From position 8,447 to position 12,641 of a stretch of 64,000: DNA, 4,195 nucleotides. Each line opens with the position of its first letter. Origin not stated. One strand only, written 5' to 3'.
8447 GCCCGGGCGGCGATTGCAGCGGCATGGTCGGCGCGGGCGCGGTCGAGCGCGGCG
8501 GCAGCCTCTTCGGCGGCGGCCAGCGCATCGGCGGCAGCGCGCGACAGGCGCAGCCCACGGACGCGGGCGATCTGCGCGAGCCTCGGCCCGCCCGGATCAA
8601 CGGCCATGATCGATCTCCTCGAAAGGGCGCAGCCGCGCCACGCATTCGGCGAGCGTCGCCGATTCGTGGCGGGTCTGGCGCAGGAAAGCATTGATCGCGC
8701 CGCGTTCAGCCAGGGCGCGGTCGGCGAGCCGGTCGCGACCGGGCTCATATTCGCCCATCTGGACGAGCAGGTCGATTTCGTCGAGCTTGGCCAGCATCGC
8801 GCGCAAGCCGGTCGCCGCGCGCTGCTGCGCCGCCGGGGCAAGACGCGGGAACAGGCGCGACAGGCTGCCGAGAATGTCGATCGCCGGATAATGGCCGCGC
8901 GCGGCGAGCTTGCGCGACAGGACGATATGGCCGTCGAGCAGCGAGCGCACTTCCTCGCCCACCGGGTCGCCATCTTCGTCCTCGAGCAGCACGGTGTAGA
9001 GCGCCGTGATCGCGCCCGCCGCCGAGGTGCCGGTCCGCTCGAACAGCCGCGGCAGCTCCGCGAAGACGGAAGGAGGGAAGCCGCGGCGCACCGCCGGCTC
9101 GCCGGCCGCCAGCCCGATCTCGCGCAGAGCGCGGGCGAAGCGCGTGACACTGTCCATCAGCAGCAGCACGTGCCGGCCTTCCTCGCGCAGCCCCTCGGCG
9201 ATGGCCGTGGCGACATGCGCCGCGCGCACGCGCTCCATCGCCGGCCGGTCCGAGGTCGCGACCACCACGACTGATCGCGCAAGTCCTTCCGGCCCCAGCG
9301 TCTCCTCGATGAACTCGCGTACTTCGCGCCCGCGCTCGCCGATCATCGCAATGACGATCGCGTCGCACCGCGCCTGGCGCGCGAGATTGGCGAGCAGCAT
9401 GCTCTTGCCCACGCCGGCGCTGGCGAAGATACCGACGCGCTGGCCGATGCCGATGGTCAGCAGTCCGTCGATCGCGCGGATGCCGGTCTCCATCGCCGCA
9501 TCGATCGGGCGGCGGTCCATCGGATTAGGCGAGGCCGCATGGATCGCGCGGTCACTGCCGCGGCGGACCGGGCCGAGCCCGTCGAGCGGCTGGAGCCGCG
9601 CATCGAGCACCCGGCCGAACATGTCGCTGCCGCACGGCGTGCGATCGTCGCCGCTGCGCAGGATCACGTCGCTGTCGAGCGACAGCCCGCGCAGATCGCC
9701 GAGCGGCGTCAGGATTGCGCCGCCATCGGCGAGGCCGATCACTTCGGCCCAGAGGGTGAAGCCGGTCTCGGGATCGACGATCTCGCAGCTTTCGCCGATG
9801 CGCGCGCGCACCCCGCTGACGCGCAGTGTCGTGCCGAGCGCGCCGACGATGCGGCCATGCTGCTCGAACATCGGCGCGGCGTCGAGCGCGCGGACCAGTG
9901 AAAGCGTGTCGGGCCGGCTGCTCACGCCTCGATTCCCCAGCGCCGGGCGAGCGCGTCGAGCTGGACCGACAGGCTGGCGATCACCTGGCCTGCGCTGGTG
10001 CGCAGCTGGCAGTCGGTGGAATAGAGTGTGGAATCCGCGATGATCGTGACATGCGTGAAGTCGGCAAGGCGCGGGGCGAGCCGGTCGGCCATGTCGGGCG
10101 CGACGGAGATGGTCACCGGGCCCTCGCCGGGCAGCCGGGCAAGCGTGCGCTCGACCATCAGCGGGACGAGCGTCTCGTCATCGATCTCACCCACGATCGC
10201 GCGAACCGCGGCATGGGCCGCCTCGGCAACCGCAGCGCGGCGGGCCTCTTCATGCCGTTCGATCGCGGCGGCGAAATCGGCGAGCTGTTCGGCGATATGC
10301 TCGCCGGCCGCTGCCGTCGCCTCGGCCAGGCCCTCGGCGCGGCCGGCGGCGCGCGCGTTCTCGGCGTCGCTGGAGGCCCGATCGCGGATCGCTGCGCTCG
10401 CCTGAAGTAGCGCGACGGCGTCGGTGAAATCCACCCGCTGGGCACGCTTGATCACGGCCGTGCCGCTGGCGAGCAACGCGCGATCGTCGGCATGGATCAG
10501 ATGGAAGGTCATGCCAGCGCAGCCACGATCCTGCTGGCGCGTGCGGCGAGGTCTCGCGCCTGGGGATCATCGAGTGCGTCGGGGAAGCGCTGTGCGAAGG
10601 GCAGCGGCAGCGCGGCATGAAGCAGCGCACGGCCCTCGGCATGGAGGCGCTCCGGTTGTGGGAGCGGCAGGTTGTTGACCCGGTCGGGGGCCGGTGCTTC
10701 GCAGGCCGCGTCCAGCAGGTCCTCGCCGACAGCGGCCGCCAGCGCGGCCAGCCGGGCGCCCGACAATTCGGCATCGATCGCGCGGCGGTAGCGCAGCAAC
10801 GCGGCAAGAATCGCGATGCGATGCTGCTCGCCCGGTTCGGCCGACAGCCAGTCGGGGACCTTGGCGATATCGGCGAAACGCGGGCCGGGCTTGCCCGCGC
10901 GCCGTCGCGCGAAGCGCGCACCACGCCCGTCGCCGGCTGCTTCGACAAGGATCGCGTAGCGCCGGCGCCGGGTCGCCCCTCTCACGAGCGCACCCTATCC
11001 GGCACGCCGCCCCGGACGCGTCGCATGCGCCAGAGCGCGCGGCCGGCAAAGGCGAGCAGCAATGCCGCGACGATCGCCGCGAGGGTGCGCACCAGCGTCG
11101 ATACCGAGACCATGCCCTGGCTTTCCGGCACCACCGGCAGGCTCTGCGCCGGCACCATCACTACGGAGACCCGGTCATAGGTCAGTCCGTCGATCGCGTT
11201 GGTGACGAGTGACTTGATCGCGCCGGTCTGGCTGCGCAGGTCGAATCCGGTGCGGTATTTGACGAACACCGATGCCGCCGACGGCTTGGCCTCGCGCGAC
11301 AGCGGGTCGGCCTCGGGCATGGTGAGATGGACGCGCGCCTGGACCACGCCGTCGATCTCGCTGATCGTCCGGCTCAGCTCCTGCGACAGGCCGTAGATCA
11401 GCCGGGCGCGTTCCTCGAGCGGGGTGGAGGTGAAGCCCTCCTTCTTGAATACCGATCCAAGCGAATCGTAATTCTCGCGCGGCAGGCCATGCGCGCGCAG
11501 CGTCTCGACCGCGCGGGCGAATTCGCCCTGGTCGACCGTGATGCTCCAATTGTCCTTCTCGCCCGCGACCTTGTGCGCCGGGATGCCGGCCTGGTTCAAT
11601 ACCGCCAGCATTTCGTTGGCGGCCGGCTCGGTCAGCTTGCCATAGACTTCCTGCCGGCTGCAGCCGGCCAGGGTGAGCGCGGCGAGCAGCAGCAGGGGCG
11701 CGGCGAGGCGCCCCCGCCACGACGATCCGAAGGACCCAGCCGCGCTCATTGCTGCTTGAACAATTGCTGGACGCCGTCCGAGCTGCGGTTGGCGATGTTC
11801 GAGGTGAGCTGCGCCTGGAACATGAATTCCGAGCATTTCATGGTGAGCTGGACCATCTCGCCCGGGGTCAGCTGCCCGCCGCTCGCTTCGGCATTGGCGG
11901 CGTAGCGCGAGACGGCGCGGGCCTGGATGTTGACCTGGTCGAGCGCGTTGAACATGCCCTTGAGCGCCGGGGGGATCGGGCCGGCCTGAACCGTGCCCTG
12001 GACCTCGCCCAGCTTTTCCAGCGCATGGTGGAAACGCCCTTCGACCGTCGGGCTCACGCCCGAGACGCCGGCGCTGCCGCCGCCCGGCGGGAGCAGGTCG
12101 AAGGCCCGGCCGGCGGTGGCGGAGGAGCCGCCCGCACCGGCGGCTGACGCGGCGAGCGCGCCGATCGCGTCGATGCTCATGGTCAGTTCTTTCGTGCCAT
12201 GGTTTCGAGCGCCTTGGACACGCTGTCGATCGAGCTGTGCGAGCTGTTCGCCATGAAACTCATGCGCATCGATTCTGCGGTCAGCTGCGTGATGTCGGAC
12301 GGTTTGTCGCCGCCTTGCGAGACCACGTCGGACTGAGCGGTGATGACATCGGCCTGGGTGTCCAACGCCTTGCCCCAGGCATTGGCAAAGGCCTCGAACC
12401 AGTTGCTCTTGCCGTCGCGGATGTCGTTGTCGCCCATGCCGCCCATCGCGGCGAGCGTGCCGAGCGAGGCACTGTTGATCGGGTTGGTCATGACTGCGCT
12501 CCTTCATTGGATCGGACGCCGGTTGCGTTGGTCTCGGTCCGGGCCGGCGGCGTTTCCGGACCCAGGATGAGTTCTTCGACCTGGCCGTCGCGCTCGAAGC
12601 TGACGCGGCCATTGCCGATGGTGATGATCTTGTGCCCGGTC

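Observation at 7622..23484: Complete injectisome with an unusual gene order and no recognisable gatekeeper, tip or translocon genes in the window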

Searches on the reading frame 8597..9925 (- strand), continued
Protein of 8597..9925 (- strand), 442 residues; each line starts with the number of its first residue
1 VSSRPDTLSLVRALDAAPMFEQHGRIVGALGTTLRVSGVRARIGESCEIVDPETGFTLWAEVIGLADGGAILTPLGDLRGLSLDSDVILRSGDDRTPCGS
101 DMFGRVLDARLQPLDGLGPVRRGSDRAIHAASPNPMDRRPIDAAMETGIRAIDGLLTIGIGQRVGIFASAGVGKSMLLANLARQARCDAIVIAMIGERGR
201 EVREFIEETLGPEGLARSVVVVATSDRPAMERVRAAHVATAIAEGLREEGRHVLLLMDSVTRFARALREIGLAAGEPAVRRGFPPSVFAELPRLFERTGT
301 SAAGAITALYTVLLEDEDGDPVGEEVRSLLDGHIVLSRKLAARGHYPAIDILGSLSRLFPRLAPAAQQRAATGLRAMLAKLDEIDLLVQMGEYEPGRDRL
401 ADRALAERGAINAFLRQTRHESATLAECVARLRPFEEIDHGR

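Call 32: get_annotated_region(hit=H65, flank=18000)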
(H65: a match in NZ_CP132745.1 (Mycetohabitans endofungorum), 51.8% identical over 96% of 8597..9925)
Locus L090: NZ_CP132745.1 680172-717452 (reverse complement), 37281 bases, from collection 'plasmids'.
description: Mycetohabitans endofungorum strain B13/HKI 0402 plasmid unnamed1, complete sequence
organism: Mycetohabitans endofungorum (NCBI taxid 417203)
taxonomy: Bacteria; Pseudomonadota; Betaproteobacteria; Burkholderiales; Burkholderiaceae; Mycetohabitans; Mycetohabitans endofungorum
host: -; source: -; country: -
typing (MOB-suite, as given by PLSDB): non-mobilizable
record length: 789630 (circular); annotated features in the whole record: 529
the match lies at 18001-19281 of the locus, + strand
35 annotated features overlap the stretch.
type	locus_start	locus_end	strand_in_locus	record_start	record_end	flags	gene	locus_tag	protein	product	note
CDS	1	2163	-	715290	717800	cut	-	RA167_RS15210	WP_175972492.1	hypothetical protein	-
CDS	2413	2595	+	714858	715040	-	-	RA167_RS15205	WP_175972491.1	hypothetical protein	-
CDS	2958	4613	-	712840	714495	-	-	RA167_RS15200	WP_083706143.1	winged helix-turn-helix domain-containing protein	GO:0000160 - phosphorelay signal transduction system [Evidence IEA]; GO:0006355 - regulation of DNA-templated ...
CDS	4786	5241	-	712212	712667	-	-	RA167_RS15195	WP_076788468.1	CesT family type III secretion system chaperone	GO:0030254 - protein secretion by the type III secretion system [Evidence IEA]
CDS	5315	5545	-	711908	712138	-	-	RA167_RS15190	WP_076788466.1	type III secretion pilus protein SctF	-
CDS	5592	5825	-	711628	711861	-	-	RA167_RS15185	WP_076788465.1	type III secretion protein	-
CDS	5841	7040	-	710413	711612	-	-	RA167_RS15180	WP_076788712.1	type III secretion protein SctD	-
CDS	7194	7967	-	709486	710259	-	-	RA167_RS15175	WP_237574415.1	hypothetical protein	-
CDS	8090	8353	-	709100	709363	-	sctS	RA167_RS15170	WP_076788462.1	type III secretion system export apparatus subunit SctS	GO:0030254 - protein secretion by the type III secretion system [Evidence IEA]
CDS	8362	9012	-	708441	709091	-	sctR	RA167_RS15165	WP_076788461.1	type III secretion system export apparatus subunit SctR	GO:0030254 - protein secretion by the type III secretion system [Evidence IEA]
CDS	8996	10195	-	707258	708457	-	sctQ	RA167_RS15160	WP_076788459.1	type III secretion system cytoplasmic ring protein SctQ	GO:0030254 - protein secretion by the type III secretion system [Evidence IEA]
CDS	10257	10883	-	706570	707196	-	sctP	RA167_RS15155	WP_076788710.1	type III secretion system protein SctP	-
CDS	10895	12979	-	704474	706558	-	sctV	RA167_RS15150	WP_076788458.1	type III secretion system export apparatus subunit SctV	GO:0009306 - protein secretion [Evidence IEA]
CDS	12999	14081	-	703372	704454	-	sctU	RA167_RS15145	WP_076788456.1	type III secretion system export apparatus subunit SctU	GO:0030254 - protein secretion by the type III secretion system [Evidence IEA]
CDS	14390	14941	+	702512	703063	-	-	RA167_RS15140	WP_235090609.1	HrpB1 family type III secretion system apparatus protein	-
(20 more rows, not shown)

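Call 33: get_annotated_region(hit=H88, flank=18000)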
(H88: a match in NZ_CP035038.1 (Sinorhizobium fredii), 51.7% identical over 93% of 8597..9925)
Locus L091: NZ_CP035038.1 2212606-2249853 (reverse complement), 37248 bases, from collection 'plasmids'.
description: Sinorhizobium fredii strain SMH12 plasmid psfSMH12a, complete sequence
organism: Sinorhizobium fredii (NCBI taxid 380)
taxonomy: Bacteria; Pseudomonadota; Alphaproteobacteria; Hyphomicrobiales; Rhizobiaceae; Sinorhizobium; Sinorhizobium fredii
host: -; source: single cell,soil; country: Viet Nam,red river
typing (MOB-suite, as given by PLSDB): conjugative; relaxase MOBQ; mating-pair formation MPF_T
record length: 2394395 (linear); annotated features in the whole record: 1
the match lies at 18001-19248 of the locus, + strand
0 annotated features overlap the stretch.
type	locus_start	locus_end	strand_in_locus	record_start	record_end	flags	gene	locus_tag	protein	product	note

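Call 34: get_annotated_region(hit=H97, flank=18000)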
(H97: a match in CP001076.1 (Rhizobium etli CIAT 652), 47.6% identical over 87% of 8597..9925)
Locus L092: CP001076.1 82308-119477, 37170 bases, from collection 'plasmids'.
description: Rhizobium etli CIAT 652 plasmid pB, complete sequence
organism: Rhizobium etli CIAT 652 (NCBI taxid 491916)
taxonomy: Bacteria; Pseudomonadota; Alphaproteobacteria; Hyphomicrobiales; Rhizobiaceae; Rhizobium; Rhizobium etli; Rhizobium etli CIAT 652
host: -; source: -; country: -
typing (MOB-suite, as given by PLSDB): conjugative; replicon rep_cluster_101,rep_cluster_287; relaxase MOBQ; mating-pair formation MPF_T
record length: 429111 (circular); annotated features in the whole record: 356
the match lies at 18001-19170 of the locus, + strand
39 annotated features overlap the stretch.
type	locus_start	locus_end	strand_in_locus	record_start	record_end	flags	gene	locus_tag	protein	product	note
CDS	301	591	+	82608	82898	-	-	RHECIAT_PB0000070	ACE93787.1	hypothetical protein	-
CDS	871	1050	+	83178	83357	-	-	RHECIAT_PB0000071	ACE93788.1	hypothetical protein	-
CDS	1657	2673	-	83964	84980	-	-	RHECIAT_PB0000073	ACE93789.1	probable two-component sensor histidine kinase protein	-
CDS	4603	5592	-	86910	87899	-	-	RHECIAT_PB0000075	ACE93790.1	hypothetical conserved protein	-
CDS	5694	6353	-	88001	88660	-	-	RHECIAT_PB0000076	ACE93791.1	hypothetical conserved protein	-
CDS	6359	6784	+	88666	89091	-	-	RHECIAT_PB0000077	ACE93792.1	hypothetical conserved protein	-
CDS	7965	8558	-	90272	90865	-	-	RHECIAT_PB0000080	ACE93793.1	hypothetical conserved protein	-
CDS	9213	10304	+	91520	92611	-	-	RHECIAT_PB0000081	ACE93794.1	hypothetical conserved protein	-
CDS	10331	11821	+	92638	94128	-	-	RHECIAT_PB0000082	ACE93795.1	hypothetical conserved protein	-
CDS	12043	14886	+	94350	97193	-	-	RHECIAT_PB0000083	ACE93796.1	hypothetical conserved protein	-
CDS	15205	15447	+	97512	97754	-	-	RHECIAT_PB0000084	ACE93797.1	hypothetical protein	-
CDS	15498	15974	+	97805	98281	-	-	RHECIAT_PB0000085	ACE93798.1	hypothetical conserved protein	-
CDS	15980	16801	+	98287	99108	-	nolT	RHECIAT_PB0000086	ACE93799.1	nodulation protein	-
CDS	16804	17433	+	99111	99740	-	-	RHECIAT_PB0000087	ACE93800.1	hypothetical conserved protein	-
CDS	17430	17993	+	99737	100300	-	nolV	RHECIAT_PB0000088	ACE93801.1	nodulation protein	-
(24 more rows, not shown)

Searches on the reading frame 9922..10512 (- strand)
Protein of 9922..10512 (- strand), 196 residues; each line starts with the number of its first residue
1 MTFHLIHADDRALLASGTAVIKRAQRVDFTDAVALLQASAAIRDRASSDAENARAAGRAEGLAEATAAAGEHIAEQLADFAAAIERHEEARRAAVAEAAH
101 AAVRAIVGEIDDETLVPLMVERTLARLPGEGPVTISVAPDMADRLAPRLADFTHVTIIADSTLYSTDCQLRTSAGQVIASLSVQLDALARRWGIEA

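Call 4: search_protein_families(library=pfam, proteins=[window:9922-10512:-], max_evalue=0.01)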
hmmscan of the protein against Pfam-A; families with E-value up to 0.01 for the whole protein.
window:9922-10512:- (196 aa): 2 families
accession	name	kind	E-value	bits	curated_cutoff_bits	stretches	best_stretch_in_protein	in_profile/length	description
PF02108.21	FliH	-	9.8e-07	29.2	24.1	1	71-187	5-127/128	Flagellar assembly protein FliH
PF06635.17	T3SS_SCTL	-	8.4e-06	25.9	23.3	1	19-194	19-200/206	Type 3 secretion system stator protein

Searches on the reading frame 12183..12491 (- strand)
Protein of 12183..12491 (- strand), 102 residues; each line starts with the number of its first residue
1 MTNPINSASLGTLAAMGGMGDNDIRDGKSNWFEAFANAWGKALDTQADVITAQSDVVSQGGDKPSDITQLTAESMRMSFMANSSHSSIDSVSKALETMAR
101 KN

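Call 4: search_protein_families(library=pfam, proteins=[window:12183-12491:-], max_evalue=0.01)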
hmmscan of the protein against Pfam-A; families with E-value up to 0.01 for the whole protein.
window:12183-12491:- (102 aa): 0 families

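Call 57: search_protein_families(library=ncbifam, proteins=[window:12183-12491:-], max_evalue=0.1)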
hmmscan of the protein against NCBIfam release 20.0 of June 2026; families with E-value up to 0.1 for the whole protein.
window:12183-12491:- (102 aa): 0 families

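Call 64: search_solved_structures(query=A4, max_evalue=10, show_alignments=2)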
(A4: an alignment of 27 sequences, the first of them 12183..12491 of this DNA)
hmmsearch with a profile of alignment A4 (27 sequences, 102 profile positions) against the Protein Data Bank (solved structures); distinct sequences matched with E-value up to 10: 6.
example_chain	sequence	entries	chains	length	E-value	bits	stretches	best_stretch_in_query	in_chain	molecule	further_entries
5h7b_A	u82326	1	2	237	0.0036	20.4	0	55-78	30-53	Immunoglobulin G-binding protein A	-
5h7a_C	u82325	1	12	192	0.0068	19.5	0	54-78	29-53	Immunoglobulin G-binding protein A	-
5h79_D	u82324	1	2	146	0.045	16.9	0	54-78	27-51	Immunoglobulin G-binding protein A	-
4npf_Y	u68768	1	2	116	0.42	13.7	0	38-78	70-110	Immunoglobulin G-binding protein A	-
6hgc_C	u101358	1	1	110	0.47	13.6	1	43-82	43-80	Polycomb protein Asx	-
6cga_B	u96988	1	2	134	0.73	12.9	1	43-82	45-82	Polycomb protein Asx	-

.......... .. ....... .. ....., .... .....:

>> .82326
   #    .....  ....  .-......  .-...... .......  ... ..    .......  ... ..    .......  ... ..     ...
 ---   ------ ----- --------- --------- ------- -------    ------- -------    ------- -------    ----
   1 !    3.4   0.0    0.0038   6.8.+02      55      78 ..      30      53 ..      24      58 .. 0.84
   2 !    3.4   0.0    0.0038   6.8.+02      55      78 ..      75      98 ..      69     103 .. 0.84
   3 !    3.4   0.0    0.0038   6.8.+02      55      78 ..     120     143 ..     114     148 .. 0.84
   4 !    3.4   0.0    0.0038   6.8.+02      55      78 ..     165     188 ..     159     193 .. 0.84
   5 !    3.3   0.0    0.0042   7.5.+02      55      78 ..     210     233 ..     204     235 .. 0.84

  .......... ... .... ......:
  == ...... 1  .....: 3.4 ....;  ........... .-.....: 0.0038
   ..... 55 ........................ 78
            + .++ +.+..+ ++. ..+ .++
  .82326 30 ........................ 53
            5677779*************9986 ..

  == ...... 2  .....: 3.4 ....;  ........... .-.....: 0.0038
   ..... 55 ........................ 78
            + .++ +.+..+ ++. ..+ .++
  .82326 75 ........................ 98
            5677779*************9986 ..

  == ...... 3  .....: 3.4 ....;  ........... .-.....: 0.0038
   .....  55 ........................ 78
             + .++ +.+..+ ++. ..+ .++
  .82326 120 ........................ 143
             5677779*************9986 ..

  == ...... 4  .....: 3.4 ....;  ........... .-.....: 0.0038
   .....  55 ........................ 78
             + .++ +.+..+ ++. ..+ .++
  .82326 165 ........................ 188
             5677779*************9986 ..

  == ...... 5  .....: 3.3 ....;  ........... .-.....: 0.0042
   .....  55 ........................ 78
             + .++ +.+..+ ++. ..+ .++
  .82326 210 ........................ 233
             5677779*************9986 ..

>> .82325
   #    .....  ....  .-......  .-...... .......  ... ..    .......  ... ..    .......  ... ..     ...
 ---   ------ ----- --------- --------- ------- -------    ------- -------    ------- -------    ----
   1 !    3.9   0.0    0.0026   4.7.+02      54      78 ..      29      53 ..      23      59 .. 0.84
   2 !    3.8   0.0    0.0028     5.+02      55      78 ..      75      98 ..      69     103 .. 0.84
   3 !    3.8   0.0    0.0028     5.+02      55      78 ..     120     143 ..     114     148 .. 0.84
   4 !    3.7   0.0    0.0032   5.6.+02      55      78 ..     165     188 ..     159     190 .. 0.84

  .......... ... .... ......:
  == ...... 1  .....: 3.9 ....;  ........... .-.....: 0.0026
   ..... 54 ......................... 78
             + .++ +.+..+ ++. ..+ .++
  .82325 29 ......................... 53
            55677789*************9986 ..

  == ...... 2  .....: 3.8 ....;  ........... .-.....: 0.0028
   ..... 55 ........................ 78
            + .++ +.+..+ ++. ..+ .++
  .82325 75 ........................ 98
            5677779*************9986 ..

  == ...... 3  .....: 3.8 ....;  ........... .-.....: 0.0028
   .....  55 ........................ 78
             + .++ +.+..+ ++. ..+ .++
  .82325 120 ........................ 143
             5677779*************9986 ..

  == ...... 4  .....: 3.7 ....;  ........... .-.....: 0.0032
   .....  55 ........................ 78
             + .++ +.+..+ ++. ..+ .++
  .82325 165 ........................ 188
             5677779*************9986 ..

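Call 84: find_homologous_proteins(query=window:12183-12491:-, max_evalue=0.001)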
Query window:12183-12491:- (102 aa): 349 proteins with E <= 0.001 among 350 candidates; the best 120 are listed.
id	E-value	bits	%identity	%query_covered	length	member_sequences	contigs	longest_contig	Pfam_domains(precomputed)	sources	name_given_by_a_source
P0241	7.3e-55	201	94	100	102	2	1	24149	-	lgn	-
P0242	2.5e-54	199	93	100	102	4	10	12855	-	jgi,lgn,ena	jgi:hypothetical protein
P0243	2.8e-48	180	85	99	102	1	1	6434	-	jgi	jgi:hypothetical protein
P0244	2.0e-47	177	84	100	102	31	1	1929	-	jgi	jgi:hypothetical protein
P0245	2.4e-47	177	83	100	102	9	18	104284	-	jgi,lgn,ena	jgi:hypothetical protein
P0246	6.2e-47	175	83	100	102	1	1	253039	-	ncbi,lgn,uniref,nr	ncbi:hypothetical protein [Sphingomonas xinjiangensis]|uniref:Uncharacterized protein n=1 Tax=Sphing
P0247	1.2e-46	174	81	100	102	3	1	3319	-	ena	-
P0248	1.7e-46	174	82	99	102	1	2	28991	-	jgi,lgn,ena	jgi:hypothetical protein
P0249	4.4e-46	172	84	100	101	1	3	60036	-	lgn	-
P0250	6.1e-46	172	81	100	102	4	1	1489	-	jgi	jgi:hypothetical protein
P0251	7.1e-46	172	85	100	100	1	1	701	-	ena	-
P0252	1.8e-44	167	81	99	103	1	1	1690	-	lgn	-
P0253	5.3e-44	166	80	99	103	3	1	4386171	-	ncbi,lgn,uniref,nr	ncbi:hypothetical protein LZK98_06070 [Sphingomonas cannabina]|uniref:hypothetical protein n=1 Tax=S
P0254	6.5e-44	166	81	99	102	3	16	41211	-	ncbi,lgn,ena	-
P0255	1.8e-42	161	76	99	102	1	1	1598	-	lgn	-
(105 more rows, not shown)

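Call 89: predict_structure(alignment_id=A5)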
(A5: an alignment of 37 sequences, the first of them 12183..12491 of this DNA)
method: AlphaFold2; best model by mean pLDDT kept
length: 102 residues; sequences in the alignment: 37
mean_pLDDT: 56.7   pTM: 0.26
mean pLDDT of the five models: 56.7, 54.1, 53.9, 51.4, 48.5
residues with pLDDT >= 90: 0; 70-90: 1; 50-70: 81; < 50: 20
segments of 3 or more residues with pLDDT < 50: 1-3, 23-28
pLDDT, mean of each block of 10 residues (from residue 1): 53 58 48 65 61 55 57 65 51 55 46
secondary structure, 60 per line:
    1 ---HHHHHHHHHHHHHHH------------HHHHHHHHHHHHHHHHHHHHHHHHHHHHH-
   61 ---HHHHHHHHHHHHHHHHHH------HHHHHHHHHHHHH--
elements in order: H4-18 H31-59 H64-81 H88-100

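Call 92: fold_search(model_id=the predicted structure, library=pdb)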
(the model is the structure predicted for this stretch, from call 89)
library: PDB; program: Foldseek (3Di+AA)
matches with E <= 10: 13; with E <= 0.001: 0
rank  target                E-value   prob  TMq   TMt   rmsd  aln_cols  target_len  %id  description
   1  8axk_P                5.4e+00  0.08  0.42  0.45   7.0        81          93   16  Type 3 secretion system export apparatus core, inner rod and needle of Shigella flexneri (released 2023-03-01)
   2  8axk_b                5.9e+00  0.08  0.41  0.48   8.7        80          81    8  Type 3 secretion system export apparatus core, inner rod and needle of Shigella flexneri (released 2023-03-01)
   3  8j0h_E                6.4e+00  0.09  0.39  0.32   2.9        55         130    9  Crystal structure of the fission yeast Rex1BD protein(C4H3.06) (released 2023-11-01)
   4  2mme_MODEL_1_A        6.9e+00  0.08  0.45  0.52   8.3        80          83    6  Hybrid structure of the Shigella flexneri MxiH Type three secretion system needle (released 2014-10-08)
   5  2lpz_MODEL_1_A        6.9e+00  0.06  0.38  0.46   8.5        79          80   11  Atomic model of the Type-III Secretion System Needle (released 2012-05-16)
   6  9div_E                6.9e+00  0.05  0.29  0.24   7.5        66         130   18  The crystal structure of de novo designed ChuA binding protein C8 (released 2025-05-21)
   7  6xns_F                8.2e+00  0.06  0.36  0.13   6.7        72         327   21  C3_crown-05 (released 2020-12-23)
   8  6xns_C                8.2e+00  0.06  0.39  0.14   7.9        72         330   21  C3_crown-05 (released 2020-12-23)
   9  6xns_D                8.2e+00  0.06  0.38  0.14   8.1        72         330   21  C3_crown-05 (released 2020-12-23)
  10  8ceg_B                8.9e+00  0.10  0.50  0.25   7.9        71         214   15  BAR domain protein FAM92A1 essential for mitochondrial membrane remodeling (released 2024-02-21)
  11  7ah9_2G               8.9e+00  0.06  0.40  0.50   8.8        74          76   12  Substrate-engaged type 3 secretion system needle complex from Salmonella enterica typhimurium - SpaR state 1 (released 2021-03-17)
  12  7agx_2G               9.6e+00  0.05  0.39  0.49   8.6        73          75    8  Apo-state type 3 secretion system export apparatus complex from Salmonella enterica typhimurium (released 2021-03-17)
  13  2g33_D                9.6e+00  0.03  0.31  0.23   9.3        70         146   18  Human Hepatitis B Virus T=4 capsid, strain adyw (released 2006-11-14)
